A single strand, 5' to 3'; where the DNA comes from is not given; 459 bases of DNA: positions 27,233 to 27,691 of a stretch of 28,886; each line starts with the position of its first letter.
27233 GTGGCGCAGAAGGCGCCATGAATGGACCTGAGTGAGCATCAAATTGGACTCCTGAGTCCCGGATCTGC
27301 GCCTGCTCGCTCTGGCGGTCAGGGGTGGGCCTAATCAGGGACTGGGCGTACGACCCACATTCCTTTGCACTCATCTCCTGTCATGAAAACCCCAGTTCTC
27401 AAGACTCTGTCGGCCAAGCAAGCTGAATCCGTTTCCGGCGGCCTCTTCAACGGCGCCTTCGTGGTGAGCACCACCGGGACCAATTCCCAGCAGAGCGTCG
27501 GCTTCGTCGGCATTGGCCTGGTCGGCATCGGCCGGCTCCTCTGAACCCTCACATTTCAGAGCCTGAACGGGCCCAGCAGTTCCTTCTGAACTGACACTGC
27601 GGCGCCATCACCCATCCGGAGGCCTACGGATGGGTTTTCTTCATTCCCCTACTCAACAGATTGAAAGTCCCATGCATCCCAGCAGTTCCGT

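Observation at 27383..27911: Pair of paralogous double-glycine-leader peptide genes (one invisible to the ORF track) in a low-GC patch next to psbA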

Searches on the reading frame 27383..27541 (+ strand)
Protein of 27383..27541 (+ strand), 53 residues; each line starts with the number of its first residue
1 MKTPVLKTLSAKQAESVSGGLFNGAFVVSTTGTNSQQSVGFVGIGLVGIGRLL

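Call 5: search_protein_families(library=ncbifam, proteins=[window:27383-27541:+], max_evalue=10)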
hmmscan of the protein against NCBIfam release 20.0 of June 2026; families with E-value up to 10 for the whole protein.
seq(53 aa): 1 family
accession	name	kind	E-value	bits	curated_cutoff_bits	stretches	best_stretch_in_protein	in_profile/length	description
TIGR03949.1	bact_IIb_cerein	subfamily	0.034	13.9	21.5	1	7-49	2-35/45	class IIb bacteriocin, lactobin A/cerein 7B family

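Call 6: search_protein_families(library=pfam, proteins=[window:27383-27541:+], max_evalue=10)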
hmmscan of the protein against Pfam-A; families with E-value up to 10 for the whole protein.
seq(53 aa): 0 families

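Call 7: find_homologous_proteins(query=window:27383-27541:+, max_evalue=1)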
Query seq(53 aa) (53 aa): 10 proteins with E <= 1 among 10 candidates.
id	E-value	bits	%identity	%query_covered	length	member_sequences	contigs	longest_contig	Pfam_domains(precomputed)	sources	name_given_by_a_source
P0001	1.9e-24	101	100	100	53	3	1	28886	-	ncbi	-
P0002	2.6e-21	91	96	98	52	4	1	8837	-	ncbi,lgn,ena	-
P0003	3.9e-19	84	87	100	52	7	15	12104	-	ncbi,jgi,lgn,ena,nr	ncbi:MAG: hypothetical protein VKM68_05490 [Cyanobacteriota bacterium]|jgi:hypothetical protein|nr:h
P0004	8.4e-17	77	81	100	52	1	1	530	-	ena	-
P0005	1.0e-16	77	79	98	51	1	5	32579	-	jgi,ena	jgi:hypothetical protein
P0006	1.6e-15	73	77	98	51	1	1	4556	-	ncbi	-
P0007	1.9e-15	73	77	100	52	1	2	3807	-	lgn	-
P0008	8.4e-15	71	77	100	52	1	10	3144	-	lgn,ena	-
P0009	2.9e-14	69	74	100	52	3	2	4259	-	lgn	-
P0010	5.1e-10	56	67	98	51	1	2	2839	-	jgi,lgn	jgi:hypothetical protein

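Call 13: find_encoding_contigs(protein=P0005, flank=10000, max_places=5)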
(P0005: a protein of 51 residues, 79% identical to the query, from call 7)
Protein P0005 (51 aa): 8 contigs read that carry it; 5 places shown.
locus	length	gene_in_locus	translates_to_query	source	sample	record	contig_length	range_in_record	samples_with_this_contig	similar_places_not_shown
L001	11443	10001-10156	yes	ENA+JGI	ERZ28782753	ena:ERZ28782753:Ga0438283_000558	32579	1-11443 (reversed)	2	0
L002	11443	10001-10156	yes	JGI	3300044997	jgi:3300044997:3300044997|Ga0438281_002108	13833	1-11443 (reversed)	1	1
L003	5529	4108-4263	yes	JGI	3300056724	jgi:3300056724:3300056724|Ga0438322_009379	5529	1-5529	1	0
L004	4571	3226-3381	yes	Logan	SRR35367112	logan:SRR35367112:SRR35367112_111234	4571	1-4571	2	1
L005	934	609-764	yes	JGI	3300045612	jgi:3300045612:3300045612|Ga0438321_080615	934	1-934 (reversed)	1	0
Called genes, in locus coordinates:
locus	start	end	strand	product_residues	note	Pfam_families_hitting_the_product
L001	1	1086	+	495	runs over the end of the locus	PF19295:SufBD_N, PF01458:SUFBD_core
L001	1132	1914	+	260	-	PF00005:ABC_tran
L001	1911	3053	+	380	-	PF01458:SUFBD_core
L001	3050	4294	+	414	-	PF00266:Aminotran_5, PF01041:DegT_DnrJ_EryC1 (weak)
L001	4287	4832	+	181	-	PF07566:DUF1543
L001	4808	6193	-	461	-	PF01266:DAO (weak), PF01593:Amino_oxidase, PF07992:Pyr_redox_2 (faint), PF12831:FAD_oxidored (weak), PF13450:NAD_binding_8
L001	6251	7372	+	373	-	PF01008:IF-2B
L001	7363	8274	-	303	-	PF01145:Band_7, PF13421:Band_7_1 (weak)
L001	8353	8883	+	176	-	PF07799:DUF1643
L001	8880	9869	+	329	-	PF01209:Ubie_methyltran, PF13489:Methyltransf_23, PF13847:Methyltransf_31, PF08241:Methyltransf_11, PF08242:Methyltransf_12, PF13649:Methyltransf_25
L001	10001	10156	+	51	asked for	-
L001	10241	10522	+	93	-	-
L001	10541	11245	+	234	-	PF00596:Aldolase_II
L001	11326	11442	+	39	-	?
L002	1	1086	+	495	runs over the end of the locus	PF19295:SufBD_N, PF01458:SUFBD_core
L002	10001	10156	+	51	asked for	-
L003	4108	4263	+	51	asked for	-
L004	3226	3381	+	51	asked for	-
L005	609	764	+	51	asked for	-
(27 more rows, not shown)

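Call 34: search_protein_representatives(alignment_id=A1)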
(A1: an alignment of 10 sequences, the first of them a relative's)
Query: 10 sequences, 52 profile positions. Proteins with E-value up to 0.001 (for the whole library): 2; up to 1e-10: 1; up to 1e-30: 0. The best 2 are listed.
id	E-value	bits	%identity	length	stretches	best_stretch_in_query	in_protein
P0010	4.3e-22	94.0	-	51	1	1-51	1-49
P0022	1.6e-08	50.5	-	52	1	2-44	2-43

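Call 36: search_protein_families(library=ncbifam, alignment_id=A1, max_evalue=10)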
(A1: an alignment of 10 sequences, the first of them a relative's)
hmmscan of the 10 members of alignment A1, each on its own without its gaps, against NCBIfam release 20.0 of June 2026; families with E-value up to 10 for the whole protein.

A. member 1, P0001 (53 aa): 1 family
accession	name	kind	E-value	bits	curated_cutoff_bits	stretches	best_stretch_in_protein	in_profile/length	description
TIGR03949.1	bact_IIb_cerein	subfamily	0.034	13.9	21.5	1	7-49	2-35/45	class IIb bacteriocin, lactobin A/cerein 7B family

B. families by the number of members that match (of 10 scanned): 4 families
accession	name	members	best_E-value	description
NF041929.1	Xrt_dep_XDP2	5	0.0066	exosortase-dependent surface protein XDP2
NF038167.1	cyan_ocin_like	4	0.0051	CTB family bacteriocin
TIGR00199.1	PncC_domain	2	0.03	nicotinamide-nucleotide amidohydrolase family protein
TIGR03949.1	bact_IIb_cerein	1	0.034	class IIb bacteriocin, lactobin A/cerein 7B family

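Call 38: search_protein_families(library=pfam, alignment_id=A1, max_evalue=10)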
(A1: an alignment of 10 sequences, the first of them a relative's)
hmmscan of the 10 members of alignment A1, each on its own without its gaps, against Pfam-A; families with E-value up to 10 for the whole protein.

A. member 1, P0001 (53 aa): 0 families

B. families by the number of members that match (of 10 scanned): 2 families
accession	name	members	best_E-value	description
PF14181.11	YqfQ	1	0.077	YqfQ-like protein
PF06646.16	CypI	1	0.22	Extracytoplasmic thiamine-binding lipoprotein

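Call 39: search_protein_families(library=ncbifam, proteins=[P0002, P0003, P0004, P0005, P0006, P0007, P0008, P0009, P0010, P0022], max_evalue=10)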
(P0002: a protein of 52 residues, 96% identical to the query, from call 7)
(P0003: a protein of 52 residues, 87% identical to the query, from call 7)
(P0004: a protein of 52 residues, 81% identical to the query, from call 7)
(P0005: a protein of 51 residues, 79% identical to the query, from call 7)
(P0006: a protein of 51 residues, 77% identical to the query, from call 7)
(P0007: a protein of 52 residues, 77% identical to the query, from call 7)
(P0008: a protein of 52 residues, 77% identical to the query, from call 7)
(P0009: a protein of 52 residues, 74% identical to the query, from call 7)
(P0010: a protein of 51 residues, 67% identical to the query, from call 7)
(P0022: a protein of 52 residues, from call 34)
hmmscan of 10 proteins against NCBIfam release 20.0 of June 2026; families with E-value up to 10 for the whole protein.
P0002 (52 aa): 1 family
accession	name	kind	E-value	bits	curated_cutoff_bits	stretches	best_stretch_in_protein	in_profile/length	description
TIGR00199.1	PncC_domain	subfamily_domain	0.037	14.2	68.9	1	10-41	11-42/149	nicotinamide-nucleotide amidohydrolase family protein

P0003 (52 aa): 2 families
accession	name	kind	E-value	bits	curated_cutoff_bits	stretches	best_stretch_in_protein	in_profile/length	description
NF041929.1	Xrt_dep_XDP2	equivalog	0.0066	16.5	75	1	12-46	140-170/198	exosortase-dependent surface protein XDP2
NF038167.1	cyan_ocin_like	subfamily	0.0074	16.4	32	1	8-38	10-37/72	CTB family bacteriocin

P0004 (52 aa): 2 families
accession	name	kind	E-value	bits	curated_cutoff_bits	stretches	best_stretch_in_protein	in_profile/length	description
NF038167.1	cyan_ocin_like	subfamily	0.027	14.7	32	1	8-38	10-37/72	CTB family bacteriocin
TIGR00199.1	PncC_domain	subfamily_domain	0.03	14.5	68.9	1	10-43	11-44/149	nicotinamide-nucleotide amidohydrolase family protein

P0005 (51 aa): 1 family
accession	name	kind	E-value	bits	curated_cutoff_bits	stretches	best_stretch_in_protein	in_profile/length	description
NF041929.1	Xrt_dep_XDP2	equivalog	0.059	13.4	75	1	14-45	142-169/198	exosortase-dependent surface protein XDP2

P0006 (51 aa): 0 families

P0007 (52 aa): 2 families
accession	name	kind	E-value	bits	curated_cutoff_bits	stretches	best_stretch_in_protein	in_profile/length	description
NF038167.1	cyan_ocin_like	subfamily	0.0051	16.9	32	1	3-38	3-37/72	CTB family bacteriocin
NF041929.1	Xrt_dep_XDP2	equivalog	0.032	14.3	75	1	10-45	138-169/198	exosortase-dependent surface protein XDP2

P0008 (52 aa): 1 family
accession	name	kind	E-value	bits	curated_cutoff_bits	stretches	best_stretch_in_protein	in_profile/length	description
NF041929.1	Xrt_dep_XDP2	equivalog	0.0067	16.5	75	1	13-45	141-169/198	exosortase-dependent surface protein XDP2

P0009 (52 aa): 2 families
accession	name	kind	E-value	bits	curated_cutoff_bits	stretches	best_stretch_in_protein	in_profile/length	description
NF038167.1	cyan_ocin_like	subfamily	0.0054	16.9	32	1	6-38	8-37/72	CTB family bacteriocin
NF041929.1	Xrt_dep_XDP2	equivalog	0.063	13.3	75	1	6-45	133-169/198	exosortase-dependent surface protein XDP2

P0010 (51 aa): 0 families

P0022 (52 aa): 0 families

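Call 43: find_encoding_contigs(protein=P0022, flank=10000, max_places=3)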
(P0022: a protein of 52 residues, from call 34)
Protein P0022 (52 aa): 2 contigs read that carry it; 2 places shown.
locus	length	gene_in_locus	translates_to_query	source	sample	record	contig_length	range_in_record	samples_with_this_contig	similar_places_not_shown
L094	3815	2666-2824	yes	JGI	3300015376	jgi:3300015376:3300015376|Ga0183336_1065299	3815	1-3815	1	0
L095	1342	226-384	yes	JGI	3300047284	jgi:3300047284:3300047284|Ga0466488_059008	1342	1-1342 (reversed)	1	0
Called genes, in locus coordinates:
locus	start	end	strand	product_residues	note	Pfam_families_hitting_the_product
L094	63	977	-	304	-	PF01145:Band_7, PF13421:Band_7_1 (faint)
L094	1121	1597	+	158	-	PF07799:DUF1643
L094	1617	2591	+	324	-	PF01209:Ubie_methyltran, PF13489:Methyltransf_23, PF08241:Methyltransf_11, PF08242:Methyltransf_12, PF13649:Methyltransf_25, PF13847:Methyltransf_31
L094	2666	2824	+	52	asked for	-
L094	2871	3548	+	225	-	PF00596:Aldolase_II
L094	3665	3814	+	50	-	?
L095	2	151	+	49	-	?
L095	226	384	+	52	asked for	-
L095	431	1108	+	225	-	PF00596:Aldolase_II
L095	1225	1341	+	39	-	?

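Call 64: predict_structure(alignment_id=A1)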
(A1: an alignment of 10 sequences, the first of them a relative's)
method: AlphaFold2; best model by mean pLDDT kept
length: 53 residues; sequences in the alignment: 10
mean_pLDDT: 57.3   pTM: 0.21
mean pLDDT of the five models: 57.3, 57.0, 54.9, 50.3, 48.9
residues with pLDDT >= 90: 0; 70-90: 5; 50-70: 36; < 50: 12
segments of 3 or more residues with pLDDT < 50: none
pLDDT, mean of each block of 10 residues (from residue 1): 69 62 54 50 53 52
secondary structure, 60 per line:
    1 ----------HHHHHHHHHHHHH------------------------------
elements in order: H11-23

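Call 69: search_solved_structures(query=A1, max_evalue=10)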
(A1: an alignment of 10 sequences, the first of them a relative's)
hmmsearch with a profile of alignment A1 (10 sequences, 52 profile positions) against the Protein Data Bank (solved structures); distinct sequences matched with E-value up to 10: 2.
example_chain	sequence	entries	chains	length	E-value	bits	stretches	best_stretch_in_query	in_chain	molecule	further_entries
8r3w_A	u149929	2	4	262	0.92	12.8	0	10-40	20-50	Homospecific Diabody CR57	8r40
9mkz_C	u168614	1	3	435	1.6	12.1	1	8-46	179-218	Acid-sensing ion channel 5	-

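Call 72: search_dna_similar(query=window:27383-27541:+, collection=plasmids, mode=protein, max_evalue=10, max_rows=15)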
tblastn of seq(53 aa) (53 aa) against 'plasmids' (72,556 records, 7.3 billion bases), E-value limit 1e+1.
No match.

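Call 83: find_related_loci(query=A1, collection=viral_contigs, flank=10000)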
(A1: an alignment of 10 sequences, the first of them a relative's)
Query A1 (53 aa) in viral_contigs; peptide patterns used: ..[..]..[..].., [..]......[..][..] (x = any residue, [..] = any of these).
63 stretches matched a pattern, but none encodes a relative of the query by tblastn (E <= 1e-3).
